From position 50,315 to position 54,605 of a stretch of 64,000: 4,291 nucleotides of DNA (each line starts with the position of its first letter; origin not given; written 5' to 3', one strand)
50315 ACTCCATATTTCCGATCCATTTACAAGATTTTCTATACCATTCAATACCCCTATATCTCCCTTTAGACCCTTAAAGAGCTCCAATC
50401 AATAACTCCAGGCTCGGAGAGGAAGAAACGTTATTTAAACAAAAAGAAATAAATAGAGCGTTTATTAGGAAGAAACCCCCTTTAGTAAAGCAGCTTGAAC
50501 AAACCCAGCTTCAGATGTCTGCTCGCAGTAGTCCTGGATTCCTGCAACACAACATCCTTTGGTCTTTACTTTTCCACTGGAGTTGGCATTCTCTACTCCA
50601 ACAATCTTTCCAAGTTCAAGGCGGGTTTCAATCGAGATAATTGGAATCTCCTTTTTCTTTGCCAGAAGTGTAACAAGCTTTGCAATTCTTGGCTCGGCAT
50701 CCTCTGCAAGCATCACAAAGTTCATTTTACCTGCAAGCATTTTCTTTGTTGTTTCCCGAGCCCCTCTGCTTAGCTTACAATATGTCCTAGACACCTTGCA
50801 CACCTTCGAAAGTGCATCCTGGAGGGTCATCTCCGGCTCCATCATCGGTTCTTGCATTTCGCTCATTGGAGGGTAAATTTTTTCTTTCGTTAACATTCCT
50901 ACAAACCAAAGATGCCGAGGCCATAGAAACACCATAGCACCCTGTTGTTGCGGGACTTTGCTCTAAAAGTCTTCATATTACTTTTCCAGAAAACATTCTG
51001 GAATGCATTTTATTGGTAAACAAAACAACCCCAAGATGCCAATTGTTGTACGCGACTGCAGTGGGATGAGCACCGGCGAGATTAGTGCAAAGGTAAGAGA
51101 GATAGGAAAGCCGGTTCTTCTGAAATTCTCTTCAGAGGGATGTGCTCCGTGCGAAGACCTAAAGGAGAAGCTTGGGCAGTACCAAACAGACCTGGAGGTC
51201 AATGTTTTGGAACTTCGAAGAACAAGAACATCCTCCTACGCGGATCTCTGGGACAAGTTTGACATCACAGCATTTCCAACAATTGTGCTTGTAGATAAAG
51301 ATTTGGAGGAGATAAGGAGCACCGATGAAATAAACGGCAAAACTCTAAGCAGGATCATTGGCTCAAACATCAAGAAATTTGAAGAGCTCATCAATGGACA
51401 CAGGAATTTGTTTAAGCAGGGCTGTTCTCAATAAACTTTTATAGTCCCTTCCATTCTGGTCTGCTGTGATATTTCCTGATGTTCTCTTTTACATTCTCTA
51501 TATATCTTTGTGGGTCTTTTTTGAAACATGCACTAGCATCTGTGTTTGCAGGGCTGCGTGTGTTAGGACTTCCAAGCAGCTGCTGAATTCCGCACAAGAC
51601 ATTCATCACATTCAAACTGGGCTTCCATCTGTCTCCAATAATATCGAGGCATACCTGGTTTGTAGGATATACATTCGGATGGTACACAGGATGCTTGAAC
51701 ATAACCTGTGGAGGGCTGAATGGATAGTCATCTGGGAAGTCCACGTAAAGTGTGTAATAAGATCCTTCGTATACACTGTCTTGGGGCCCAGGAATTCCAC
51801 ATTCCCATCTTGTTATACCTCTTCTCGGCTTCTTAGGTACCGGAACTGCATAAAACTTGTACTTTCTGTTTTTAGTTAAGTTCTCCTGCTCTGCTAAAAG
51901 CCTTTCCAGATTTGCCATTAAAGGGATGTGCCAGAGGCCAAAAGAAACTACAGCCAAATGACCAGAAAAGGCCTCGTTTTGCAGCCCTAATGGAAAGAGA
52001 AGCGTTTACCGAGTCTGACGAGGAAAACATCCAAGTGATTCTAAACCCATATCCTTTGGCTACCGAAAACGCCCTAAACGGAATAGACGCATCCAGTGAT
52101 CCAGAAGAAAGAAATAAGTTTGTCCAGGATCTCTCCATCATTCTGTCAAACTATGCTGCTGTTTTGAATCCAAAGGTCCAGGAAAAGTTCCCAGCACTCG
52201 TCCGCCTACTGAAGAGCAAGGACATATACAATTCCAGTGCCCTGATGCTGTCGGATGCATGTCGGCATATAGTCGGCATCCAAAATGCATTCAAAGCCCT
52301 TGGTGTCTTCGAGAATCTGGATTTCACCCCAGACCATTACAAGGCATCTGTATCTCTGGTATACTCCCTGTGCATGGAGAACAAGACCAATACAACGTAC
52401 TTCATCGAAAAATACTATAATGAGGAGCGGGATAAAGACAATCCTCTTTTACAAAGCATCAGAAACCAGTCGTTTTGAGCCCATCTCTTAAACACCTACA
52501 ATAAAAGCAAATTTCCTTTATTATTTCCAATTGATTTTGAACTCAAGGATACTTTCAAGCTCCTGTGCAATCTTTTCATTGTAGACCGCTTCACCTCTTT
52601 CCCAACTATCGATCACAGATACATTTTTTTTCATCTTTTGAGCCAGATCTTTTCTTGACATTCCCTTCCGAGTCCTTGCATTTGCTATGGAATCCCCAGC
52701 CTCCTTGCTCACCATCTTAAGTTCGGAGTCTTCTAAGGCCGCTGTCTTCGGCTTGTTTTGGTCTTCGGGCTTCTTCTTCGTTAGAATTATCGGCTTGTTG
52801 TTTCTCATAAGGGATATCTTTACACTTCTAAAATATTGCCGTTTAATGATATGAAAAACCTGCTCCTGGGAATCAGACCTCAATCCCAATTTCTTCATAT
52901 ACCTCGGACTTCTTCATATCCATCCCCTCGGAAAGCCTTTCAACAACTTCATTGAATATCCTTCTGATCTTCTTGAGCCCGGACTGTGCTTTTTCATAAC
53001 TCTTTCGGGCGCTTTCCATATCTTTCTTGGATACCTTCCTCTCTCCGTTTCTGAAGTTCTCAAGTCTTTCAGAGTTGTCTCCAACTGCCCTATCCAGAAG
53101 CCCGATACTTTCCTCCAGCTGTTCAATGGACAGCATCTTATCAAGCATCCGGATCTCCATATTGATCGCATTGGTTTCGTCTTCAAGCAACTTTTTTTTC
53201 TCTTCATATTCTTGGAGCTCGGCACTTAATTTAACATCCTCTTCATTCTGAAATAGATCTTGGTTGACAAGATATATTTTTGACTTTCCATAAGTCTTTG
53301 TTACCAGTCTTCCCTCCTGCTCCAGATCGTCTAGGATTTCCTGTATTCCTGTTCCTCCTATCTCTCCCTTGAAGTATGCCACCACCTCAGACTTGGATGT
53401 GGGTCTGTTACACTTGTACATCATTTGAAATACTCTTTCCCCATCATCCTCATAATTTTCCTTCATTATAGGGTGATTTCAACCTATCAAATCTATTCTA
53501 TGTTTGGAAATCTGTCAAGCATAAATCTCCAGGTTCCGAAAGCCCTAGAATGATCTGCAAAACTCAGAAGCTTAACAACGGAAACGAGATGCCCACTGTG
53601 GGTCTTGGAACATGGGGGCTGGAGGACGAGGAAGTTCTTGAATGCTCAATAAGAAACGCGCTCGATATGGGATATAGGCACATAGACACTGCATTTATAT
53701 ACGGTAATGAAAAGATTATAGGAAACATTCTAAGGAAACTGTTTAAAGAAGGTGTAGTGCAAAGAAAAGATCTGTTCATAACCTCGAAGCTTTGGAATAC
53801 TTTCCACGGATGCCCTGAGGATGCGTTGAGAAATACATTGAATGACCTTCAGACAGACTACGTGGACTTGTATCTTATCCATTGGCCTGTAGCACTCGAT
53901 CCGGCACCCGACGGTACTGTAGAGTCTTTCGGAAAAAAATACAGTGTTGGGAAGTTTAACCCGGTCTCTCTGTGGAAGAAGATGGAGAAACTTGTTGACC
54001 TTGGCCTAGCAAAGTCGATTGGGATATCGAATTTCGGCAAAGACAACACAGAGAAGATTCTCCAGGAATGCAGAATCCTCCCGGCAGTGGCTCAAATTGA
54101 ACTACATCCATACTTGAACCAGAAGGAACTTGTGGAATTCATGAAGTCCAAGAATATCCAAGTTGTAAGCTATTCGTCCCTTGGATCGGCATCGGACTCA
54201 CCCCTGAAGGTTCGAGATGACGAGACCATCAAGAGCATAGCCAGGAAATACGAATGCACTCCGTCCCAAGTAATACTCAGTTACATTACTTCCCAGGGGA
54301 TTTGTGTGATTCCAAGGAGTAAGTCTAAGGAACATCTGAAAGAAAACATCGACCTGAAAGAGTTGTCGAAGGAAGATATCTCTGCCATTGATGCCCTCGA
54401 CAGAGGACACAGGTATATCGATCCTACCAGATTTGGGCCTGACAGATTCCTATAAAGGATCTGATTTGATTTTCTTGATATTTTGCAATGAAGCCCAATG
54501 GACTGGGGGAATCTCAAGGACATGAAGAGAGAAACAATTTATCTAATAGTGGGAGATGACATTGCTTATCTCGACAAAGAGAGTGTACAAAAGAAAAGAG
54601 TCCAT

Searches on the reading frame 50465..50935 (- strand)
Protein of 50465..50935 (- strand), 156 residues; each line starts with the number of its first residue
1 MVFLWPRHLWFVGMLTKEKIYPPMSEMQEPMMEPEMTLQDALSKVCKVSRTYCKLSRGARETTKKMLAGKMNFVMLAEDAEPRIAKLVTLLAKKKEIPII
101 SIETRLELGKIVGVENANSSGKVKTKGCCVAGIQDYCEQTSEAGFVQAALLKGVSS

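Call 63: search_protein_families(library=pfam, proteins=[window:50465-50935:-], max_evalue=0.0001)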
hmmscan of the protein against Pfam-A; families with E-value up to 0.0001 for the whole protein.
window:50465-50935:- (156 aa): 1 family
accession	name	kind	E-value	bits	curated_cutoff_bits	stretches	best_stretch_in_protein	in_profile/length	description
PF01248.31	Ribosomal_L7Ae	-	2e-14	53.5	22.1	1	41-128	2-90/95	Ribosomal protein L7Ae/L30e/S12e/Gadd45 family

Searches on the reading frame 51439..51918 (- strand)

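Call 63: search_protein_families(library=pfam, proteins=[window:51439-51918:-], max_evalue=0.0001)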
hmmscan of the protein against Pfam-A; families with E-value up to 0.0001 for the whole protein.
window:51439-51918:- (159 aa): 1 family
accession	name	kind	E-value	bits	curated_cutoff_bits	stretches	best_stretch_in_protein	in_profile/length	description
PF00179.31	UQ_con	-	7.1e-42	142.8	27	1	6-145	1-138/140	Ubiquitin-conjugating enzyme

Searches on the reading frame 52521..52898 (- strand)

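Call 63: search_protein_families(library=pfam, proteins=[window:52521-52898:-], max_evalue=0.0001)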
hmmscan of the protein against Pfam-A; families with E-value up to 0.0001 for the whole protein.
window:52521-52898:- (125 aa): 1 family
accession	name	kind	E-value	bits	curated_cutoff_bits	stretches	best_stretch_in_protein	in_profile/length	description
PF01381.28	HTH_3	-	1.4e-06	28.7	23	1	71-124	1-54/55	Helix-turn-helix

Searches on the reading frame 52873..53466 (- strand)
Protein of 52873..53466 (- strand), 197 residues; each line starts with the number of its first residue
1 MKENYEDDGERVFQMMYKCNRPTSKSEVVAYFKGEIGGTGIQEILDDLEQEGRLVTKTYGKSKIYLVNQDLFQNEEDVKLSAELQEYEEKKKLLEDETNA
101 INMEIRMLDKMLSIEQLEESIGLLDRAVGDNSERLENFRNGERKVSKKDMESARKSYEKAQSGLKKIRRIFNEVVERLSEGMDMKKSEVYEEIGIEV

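Call 63: search_protein_families(library=pfam, proteins=[window:52873-53466:-], max_evalue=0.0001)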
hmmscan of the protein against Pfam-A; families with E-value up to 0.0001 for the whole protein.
window:52873-53466:- (197 aa): 1 family
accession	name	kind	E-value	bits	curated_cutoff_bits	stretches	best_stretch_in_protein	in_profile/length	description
PF07106.19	TBPIP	-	1.1e-23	83.3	22.8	1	8-68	2-62/62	TBPIP/Hop2 winged helix domain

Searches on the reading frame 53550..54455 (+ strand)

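Call 64: search_protein_families(library=pfam, proteins=[window:53550-54455:+], max_evalue=0.0001)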
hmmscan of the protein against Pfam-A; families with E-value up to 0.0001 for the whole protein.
window:53550-54455:+ (301 aa): 1 family
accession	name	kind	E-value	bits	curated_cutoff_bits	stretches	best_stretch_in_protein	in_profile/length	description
PF00248.27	Aldo_ket_red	-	8.2e-49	166.7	24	1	17-284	2-290/291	Aldo/keto reductase family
